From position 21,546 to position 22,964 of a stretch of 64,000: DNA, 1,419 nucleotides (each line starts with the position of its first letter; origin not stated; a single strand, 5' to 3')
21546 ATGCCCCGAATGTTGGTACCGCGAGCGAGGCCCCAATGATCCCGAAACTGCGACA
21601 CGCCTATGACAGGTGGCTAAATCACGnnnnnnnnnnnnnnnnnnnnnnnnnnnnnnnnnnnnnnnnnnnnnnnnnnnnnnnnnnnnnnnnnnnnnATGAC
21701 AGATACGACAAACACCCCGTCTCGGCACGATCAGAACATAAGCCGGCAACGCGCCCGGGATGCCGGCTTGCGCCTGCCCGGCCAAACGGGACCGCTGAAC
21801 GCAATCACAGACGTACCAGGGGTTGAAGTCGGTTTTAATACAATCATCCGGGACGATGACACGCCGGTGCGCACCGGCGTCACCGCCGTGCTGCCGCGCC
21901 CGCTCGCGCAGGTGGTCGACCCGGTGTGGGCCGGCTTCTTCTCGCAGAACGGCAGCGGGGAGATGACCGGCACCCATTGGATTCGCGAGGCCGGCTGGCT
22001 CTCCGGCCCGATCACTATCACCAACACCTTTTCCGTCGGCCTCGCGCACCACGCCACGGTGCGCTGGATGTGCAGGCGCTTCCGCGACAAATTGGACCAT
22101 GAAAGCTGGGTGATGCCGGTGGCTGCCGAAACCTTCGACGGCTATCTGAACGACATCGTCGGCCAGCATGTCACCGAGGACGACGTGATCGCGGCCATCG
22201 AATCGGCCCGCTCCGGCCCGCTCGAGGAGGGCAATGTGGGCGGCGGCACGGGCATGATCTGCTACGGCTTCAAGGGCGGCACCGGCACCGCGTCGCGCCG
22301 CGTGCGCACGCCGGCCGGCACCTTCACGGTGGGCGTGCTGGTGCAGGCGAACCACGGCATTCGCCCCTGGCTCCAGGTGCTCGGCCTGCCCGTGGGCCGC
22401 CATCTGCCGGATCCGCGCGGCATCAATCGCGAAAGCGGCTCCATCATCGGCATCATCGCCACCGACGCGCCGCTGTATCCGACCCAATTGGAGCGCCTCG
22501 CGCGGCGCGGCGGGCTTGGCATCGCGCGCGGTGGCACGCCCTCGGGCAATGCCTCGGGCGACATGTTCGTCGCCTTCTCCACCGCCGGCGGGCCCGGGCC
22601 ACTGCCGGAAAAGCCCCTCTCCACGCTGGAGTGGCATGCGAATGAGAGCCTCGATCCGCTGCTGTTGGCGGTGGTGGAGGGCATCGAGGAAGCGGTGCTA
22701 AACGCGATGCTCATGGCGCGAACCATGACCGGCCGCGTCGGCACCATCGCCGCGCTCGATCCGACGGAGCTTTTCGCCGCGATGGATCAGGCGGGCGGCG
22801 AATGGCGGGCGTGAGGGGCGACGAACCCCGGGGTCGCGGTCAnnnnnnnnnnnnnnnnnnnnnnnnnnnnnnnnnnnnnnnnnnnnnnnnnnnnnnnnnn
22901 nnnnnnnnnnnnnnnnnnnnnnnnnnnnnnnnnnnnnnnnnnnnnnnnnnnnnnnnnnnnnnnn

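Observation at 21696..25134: DmpA/BapA-family aminopeptidase and DAP-type D-aminopeptidase encoded inside a beta-amino-acid lipopeptide cluster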

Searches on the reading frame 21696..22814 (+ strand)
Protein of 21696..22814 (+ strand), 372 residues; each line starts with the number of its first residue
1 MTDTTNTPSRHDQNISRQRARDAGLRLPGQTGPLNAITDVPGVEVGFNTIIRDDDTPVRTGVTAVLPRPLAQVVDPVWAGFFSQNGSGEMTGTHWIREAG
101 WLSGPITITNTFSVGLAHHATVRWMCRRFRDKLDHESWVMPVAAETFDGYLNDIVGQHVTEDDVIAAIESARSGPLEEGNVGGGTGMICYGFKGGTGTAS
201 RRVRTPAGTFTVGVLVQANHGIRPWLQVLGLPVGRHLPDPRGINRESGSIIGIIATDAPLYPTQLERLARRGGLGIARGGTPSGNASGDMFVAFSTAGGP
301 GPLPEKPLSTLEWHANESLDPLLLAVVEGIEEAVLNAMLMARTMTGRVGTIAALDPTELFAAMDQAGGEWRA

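Call 4: search_protein_families(library=pfam, proteins=[window:21696-22814:+])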
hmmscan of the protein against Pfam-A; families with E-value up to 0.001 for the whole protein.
window:21696-22814:+ (372 aa): 1 family
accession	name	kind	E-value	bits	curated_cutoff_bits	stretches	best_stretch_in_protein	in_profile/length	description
PF03576.19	Peptidase_S58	-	2.7e-110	369.1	23.9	1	35-350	1-305/307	Peptidase family S58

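Call 7: search_solved_structures(query=window:21696-22814:+, show_alignments=3)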
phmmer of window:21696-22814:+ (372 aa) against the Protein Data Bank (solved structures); distinct sequences matched with E-value up to 0.001: 8.
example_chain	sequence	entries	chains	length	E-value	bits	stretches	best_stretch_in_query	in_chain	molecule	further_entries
1b65_A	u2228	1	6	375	4.2e-111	375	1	17-363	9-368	PROTEIN (AMINOPEPTIDASE)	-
5tzb_A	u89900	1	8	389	1.4e-77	264.6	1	16-367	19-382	D-aminopeptidase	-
3n2w_A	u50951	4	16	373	1.3e-70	241.7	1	19-348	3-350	Beta-peptidyl aminopeptidase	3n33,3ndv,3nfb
3n5i_A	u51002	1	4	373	3.3e-70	240.4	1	19-348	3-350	Beta-peptidyl aminopeptidase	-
2drh_A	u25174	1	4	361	2.9e-62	214.2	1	20-363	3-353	361aa long hypothetical D-aminopeptidase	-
3tm1_A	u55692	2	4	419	5.3e-07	32.3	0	15-224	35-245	cysteine transferase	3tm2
3s3u_A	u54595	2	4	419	5.4e-07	32.3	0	15-224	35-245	cysteine transferase | ThnT protein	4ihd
4ihe_A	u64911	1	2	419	5.5e-07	32.3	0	15-224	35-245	ThnT protein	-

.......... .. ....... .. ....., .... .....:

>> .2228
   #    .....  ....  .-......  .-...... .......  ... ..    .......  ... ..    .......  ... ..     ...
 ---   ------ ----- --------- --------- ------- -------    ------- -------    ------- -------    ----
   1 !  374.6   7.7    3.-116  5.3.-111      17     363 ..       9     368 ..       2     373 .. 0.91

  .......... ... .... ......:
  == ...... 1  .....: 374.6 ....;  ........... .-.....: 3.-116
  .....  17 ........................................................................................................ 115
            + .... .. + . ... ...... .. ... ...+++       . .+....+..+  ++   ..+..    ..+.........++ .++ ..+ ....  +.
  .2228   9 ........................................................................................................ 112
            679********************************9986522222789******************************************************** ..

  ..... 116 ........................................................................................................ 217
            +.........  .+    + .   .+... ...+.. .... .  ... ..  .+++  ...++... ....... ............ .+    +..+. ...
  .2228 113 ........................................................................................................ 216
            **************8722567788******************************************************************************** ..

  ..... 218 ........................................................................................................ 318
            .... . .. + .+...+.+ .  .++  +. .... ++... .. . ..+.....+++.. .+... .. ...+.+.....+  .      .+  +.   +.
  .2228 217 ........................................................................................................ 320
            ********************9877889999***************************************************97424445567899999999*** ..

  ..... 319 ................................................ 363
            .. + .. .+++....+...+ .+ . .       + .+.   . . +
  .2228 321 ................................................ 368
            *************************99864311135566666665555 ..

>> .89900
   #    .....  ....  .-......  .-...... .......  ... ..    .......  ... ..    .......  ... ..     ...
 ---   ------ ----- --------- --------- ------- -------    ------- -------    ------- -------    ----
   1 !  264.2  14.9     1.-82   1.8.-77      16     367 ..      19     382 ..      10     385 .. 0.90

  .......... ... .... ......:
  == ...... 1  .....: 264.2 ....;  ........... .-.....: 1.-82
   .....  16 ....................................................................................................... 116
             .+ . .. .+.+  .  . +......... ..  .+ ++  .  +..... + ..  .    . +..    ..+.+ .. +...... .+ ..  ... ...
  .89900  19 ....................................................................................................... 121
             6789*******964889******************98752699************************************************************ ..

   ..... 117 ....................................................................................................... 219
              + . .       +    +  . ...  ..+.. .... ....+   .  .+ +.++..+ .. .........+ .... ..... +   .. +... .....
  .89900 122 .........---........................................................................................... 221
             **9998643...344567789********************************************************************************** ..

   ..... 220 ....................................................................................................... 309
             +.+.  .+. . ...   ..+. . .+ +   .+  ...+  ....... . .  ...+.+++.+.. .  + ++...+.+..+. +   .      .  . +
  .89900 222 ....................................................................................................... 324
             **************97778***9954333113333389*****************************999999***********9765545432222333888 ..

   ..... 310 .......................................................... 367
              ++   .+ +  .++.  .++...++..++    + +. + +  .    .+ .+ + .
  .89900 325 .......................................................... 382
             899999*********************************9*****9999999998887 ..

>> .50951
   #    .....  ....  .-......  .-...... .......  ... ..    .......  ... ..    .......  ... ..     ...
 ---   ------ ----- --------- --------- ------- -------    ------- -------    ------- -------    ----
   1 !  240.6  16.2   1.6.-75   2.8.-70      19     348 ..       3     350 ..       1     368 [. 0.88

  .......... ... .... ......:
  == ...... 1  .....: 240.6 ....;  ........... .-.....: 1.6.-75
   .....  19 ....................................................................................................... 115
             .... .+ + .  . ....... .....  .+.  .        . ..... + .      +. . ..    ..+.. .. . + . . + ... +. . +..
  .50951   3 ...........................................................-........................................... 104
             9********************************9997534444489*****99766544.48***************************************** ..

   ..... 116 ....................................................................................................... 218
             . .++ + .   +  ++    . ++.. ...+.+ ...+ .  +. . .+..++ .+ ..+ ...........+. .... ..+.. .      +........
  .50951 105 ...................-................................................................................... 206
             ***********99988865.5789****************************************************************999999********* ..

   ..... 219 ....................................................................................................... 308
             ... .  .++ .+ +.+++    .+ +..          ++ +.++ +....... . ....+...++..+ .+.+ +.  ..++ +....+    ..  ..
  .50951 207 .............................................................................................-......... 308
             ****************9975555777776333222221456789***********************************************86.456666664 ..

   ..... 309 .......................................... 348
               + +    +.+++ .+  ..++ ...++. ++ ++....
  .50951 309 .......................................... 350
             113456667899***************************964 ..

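Call 9: find_homologous_proteins(query=window:21696-22814:+)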
Query window:21696-22814:+ (372 aa): 8000 proteins with E <= 0.001 among 8000 candidates; the best 120 are listed.
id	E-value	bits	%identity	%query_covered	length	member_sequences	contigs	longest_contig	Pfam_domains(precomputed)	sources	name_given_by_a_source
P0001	3.2e-232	789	94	100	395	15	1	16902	PF03576.20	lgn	-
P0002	2.8e-199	680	82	96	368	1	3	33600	PF03576.20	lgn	-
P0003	9.0e-191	652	78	100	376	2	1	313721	PF03576.20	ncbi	ncbi:DmpA family aminopeptidase [Pseudochelatococcus sp. B33]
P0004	1.7e-144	500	66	92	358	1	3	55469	PF03576.20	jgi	jgi:D-aminopeptidase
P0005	3.2e-144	499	67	94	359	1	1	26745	PF03576.20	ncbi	-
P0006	1.3e-143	497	68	87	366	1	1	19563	PF03576.20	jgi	-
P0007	3.5e-143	495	65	95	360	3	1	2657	PF03576.20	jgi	jgi:D-aminopeptidase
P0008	3.8e-143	495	67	94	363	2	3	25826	PF03576.20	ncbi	ncbi:MAG: P1 family peptidase [Geminicoccaceae bacterium]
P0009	8.0e-142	491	64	94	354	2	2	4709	PF03576.20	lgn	-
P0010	2.4e-141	489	64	93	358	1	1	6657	PF03576.20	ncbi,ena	-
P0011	2.9e-141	489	66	92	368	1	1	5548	PF03576.20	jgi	jgi:D-aminopeptidase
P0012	3.4e-141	489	63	95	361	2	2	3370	PF03576.20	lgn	-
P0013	3.7e-141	489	63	95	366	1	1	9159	PF03576.20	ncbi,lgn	-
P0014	5.9e-141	488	64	93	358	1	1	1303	PF03576.20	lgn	-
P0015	2.1e-140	486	64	94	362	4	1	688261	PF03576.20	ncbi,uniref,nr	ncbi:S58 family peptidase [Oleomonas cavernae]|uniref:S58 family peptidase n=1 Tax=Oleomonas caverna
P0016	2.1e-140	486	67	88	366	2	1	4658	PF03576.20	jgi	jgi:L-aminopeptidase/D-esterase-like protein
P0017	2.4e-140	486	64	93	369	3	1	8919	PF03576.20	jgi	jgi:D-aminopeptidase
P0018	2.8e-140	486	67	90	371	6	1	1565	PF03576.20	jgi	jgi:D-aminopeptidase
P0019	3.1e-140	486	65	92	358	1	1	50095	PF03576.20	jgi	jgi:D-aminopeptidase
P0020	4.7e-140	485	64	93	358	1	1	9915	PF03576.20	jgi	jgi:D-aminopeptidase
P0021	7.4e-140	485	65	92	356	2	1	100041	PF03576.20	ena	-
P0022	1.2e-139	484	64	97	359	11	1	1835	PF03576.20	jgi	jgi:D-aminopeptidase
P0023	1.3e-139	484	64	93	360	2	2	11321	PF03576.20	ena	-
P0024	2.5e-139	483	62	97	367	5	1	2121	PF03576.20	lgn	-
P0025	3.0e-139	483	66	89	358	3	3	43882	PF03576.20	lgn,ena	-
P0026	3.1e-139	482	65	94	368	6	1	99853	PF03576.20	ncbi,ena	-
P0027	1.4e-138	480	66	92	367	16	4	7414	PF03576.20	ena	-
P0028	3.8e-138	479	62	93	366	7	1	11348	PF03576.20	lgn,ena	-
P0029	5.4e-138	478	66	91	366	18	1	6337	PF03576.20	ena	-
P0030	7.1e-138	478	64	92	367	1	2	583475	PF03576.20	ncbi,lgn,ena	-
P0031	1.1e-137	477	64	93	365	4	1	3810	PF03576.20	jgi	-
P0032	1.2e-137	477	65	93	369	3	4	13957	PF03576.20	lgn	-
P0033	1.6e-137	477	64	92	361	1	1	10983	PF03576.20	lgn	-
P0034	4.6e-137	475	62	95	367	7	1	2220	PF03576.20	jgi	jgi:D-aminopeptidase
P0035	4.6e-137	475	61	96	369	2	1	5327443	PF03576.20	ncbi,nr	ncbi:P1 family peptidase [Hartmannibacter diazotrophicus]|nr:P1 family peptidase [Hartmannibacter di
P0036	5.8e-137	475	62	97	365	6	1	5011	PF03576.20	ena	-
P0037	7.2e-137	475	65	93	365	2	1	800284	PF03576.20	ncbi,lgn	-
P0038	1.2e-136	474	64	92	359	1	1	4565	PF03576.20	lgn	-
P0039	1.4e-136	474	62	97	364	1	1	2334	PF03576.20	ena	-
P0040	2.3e-136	473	62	96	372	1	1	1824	PF03576.20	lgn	-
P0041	3.0e-136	473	62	97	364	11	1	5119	PF03576.20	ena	-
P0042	3.5e-136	472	63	92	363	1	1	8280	PF03576.20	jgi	jgi:D-aminopeptidase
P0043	3.8e-136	472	63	92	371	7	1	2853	PF03576.20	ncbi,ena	-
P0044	4.5e-136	472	62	97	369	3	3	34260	PF03576.20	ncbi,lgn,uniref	ncbi:MAG: P1 family peptidase [Acidihalobacter sp.]|uniref:DmpA family aminopeptidase n=1 Tax=Acidih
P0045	5.0e-136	472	64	93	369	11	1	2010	PF03576.20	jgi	jgi:D-aminopeptidase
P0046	5.9e-136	472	61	96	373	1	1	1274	PF03576.20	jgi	jgi:D-aminopeptidase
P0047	9.4e-136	471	62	94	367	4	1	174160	PF03576.20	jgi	-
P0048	1.1e-135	471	61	97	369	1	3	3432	PF03576.20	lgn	-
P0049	1.1e-135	471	62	97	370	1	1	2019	PF03576.20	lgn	-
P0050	1.2e-135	471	64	93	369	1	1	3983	PF03576.20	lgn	-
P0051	1.5e-135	470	61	98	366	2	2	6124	PF03576.20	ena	-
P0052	1.8e-135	470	63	94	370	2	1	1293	PF03576.20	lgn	-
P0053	2.2e-135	470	65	92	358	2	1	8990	PF03576.20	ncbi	ncbi:MAG: P1 family peptidase, partial [Rhodospirillaceae bacterium]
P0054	6.2e-135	468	63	97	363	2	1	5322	PF03576.20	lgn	-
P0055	6.4e-135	468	62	93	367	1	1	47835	PF03576.20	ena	-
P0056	9.4e-135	468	65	91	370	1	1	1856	PF03576.20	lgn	-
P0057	9.7e-135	468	63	97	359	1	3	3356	PF03576.20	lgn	-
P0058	1.4e-134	467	64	93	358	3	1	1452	PF03576.20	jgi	jgi:L-aminopeptidase/D-esterase-like protein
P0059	1.6e-134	467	62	95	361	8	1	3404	PF03576.20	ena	-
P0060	1.7e-134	467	62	93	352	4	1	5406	PF03576.20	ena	-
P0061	2.4e-134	466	63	92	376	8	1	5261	PF03576.20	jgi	jgi:D-aminopeptidase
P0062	2.6e-134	466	62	97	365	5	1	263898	PF03576.20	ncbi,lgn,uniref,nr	ncbi:P1 family peptidase [Hyphomicrobium sp.]|uniref:DmpA family aminopeptidase n=1 Tax=Hyphomicrobi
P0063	3.7e-134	466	62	95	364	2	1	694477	PF03576.20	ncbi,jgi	-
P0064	4.8e-134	465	65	95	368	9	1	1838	PF03576.20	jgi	jgi:D-aminopeptidase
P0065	6.3e-134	465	62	92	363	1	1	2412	PF03576.20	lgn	-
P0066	9.6e-134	464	61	92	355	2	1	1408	PF03576.20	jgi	jgi:L-aminopeptidase/D-esterase-like protein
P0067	1.2e-133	464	65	93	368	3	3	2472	PF03576.20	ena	-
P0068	1.5e-133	464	62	97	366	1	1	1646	PF03576.20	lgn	-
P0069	2.1e-133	463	61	93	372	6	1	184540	PF03576.20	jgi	jgi:D-aminopeptidase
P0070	3.3e-133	463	63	92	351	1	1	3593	PF03576.20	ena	-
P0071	3.3e-133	463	61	95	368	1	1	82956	PF03576.20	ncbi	-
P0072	4.0e-133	462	64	89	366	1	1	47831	PF03576.20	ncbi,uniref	ncbi:DmpA family aminopeptidase [Paraburkholderia nemoris]|uniref:DmpA family aminopeptidase n=1 Tax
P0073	4.5e-133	462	60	97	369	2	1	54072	PF03576.20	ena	-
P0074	6.3e-133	462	61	95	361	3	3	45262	PF03576.20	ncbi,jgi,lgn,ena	jgi:L-aminopeptidase/D-esterase-like protein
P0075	6.7e-133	462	63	93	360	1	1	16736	PF03576.20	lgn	-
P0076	6.9e-133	462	63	93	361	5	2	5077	PF03576.20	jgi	jgi:D-aminopeptidase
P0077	7.5e-133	461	63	95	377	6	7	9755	PF03576.20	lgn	-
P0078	8.6e-133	461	63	90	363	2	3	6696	PF03576.20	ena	-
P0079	1.1e-132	461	61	92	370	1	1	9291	PF03576.20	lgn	-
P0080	1.2e-132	461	61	89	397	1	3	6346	PF03576.20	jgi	jgi:D-aminopeptidase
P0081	1.9e-132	460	61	91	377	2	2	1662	PF03576.20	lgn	-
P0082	1.9e-132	460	62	92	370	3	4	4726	PF03576.20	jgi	-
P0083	1.9e-132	460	62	93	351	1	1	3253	PF03576.20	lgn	-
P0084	2.3e-132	460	62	92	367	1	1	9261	PF03576.20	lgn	-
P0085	2.5e-132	460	61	95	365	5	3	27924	PF03576.20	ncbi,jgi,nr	ncbi:MAG: aminopeptidase [Rhizobiales bacterium 24-66-13]|jgi:L-aminopeptidase/D-esterase-like prote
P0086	2.9e-132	460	64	93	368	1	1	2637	PF03576.20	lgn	-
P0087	2.9e-132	460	60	95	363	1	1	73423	PF03576.20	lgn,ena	-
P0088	3.0e-132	459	60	97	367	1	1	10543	PF03576.20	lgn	-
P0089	3.3e-132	459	62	92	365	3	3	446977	PF03576.20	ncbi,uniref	ncbi:DmpA family aminopeptidase [Roseixanthobacter pseudopolyaromaticivorans]|uniref:DmpA family ami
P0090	3.4e-132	459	59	94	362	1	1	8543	PF03576.20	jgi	jgi:D-aminopeptidase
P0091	5.5e-132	459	61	96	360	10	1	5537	PF03576.20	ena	-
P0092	5.7e-132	459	62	92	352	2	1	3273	PF03576.20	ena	-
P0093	6.4e-132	458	61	94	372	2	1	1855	PF03576.20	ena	-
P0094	7.3e-132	458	62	91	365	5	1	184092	PF03576.20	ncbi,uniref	ncbi:DmpA family aminopeptidase [Roseixanthobacter liquoris]|uniref:DmpA family aminopeptidase n=1 T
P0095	9.0e-132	458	63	90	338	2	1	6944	PF03576.20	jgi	jgi:L-aminopeptidase/D-esterase-like protein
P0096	1.1e-131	458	62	93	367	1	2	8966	PF03576.20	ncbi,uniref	ncbi:MAG: P1 family peptidase [Hyphomicrobium sp.]|uniref:DmpA family aminopeptidase n=1 Tax=Hyphomi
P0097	1.3e-131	457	63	93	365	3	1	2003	PF03576.20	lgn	-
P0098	1.5e-131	457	62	97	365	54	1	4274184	PF03576.20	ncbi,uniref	ncbi:P1 family peptidase [Hyphomicrobium sp. MC8b]|uniref:DmpA family aminopeptidase n=1 Tax=Hyphomi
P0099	1.6e-131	457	60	95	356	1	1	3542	PF03576.20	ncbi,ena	-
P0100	1.7e-131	457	60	93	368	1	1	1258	PF03576.20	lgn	-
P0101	1.8e-131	457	61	92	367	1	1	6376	PF03576.20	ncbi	ncbi:MAG TPA: P1 family peptidase [Acidiphilium sp.]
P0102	2.4e-131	457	61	96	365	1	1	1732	PF03576.20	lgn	-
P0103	2.8e-131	456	62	92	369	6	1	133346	PF03576.20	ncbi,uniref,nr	ncbi:DmpA family aminopeptidase [Phreatobacter sp. AB_2022a]|uniref:DmpA family aminopeptidase n=1 T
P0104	3.0e-131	456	64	90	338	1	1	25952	PF03576.20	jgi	jgi:L-aminopeptidase/D-esterase-like protein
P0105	3.4e-131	456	60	99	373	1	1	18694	PF03576.20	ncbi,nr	ncbi:MAG: P1 family peptidase [Rhizobiaceae bacterium]|nr:P1 family peptidase [Rhizobiaceae bacteriu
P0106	4.3e-131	456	59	95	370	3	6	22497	PF03576.20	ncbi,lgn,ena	-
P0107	5.3e-131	455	63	94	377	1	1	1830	PF03576.20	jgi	jgi:L-aminopeptidase/D-esterase-like protein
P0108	6.8e-131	455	59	93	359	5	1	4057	PF03576.20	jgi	-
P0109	1.2e-130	454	62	92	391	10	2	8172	PF03576.20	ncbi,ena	-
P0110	1.4e-130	454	64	88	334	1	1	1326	PF03576.20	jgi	jgi:L-aminopeptidase/D-esterase-like protein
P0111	2.8e-130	453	61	90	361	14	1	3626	PF03576.20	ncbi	-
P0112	2.9e-130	453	56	97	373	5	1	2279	PF03576.20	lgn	-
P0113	3.7e-130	453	63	93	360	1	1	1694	PF03576.20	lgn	-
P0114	4.5e-130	452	62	93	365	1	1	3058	PF03576.20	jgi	jgi:D-aminopeptidase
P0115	5.0e-130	452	61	92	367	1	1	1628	PF03576.20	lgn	-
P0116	8.5e-130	451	61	92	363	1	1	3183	PF03576.20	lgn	-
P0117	9.5e-130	451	61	93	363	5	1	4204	PF03576.20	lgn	-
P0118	1.3e-129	451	62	91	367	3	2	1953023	PF03576.20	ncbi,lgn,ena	-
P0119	1.5e-129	451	59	92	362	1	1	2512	PF03576.20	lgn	-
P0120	1.7e-129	450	59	94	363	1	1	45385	PF03576.20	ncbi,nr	ncbi:MAG: P1 family peptidase [Proteobacteria bacterium]|nr:P1 family peptidase [Pseudomonadota bact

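Call 28: find_encoding_contigs(protein=P0004, flank=8000, max_places=2)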
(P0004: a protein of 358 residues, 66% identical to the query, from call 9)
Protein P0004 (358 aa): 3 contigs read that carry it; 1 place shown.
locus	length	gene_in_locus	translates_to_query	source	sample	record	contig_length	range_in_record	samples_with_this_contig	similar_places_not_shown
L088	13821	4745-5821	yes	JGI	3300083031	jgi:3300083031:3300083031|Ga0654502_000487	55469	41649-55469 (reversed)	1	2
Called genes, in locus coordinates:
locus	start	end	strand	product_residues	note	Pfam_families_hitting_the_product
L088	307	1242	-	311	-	PF01548:DEDD_Tnp_IS110, PF02371:Transposase_20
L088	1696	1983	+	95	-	PF07045:DUF1330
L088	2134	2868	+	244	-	PF01746:tRNA_m1G_MT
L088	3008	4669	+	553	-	PF20142:Scaffold, PF03734:YkuD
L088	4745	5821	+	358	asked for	PF03576:Peptidase_S58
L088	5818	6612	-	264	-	PF02585:PIG-L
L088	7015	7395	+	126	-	PF09538:FYDLN_acid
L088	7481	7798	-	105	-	PF07769:PsiF_repeat (weak)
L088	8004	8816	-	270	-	-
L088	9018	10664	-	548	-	PF08238:Sel1 (faint)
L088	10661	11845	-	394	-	PF06309:Torsin (weak), PF00158:Sigma54_activat (weak), PF07724:AAA_2, PF13401:AAA_22 (faint), PF00004:AAA, PF07728:AAA_5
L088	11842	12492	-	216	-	-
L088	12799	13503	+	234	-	PF01245:Ribosomal_L19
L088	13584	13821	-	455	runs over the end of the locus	PF00691:OmpA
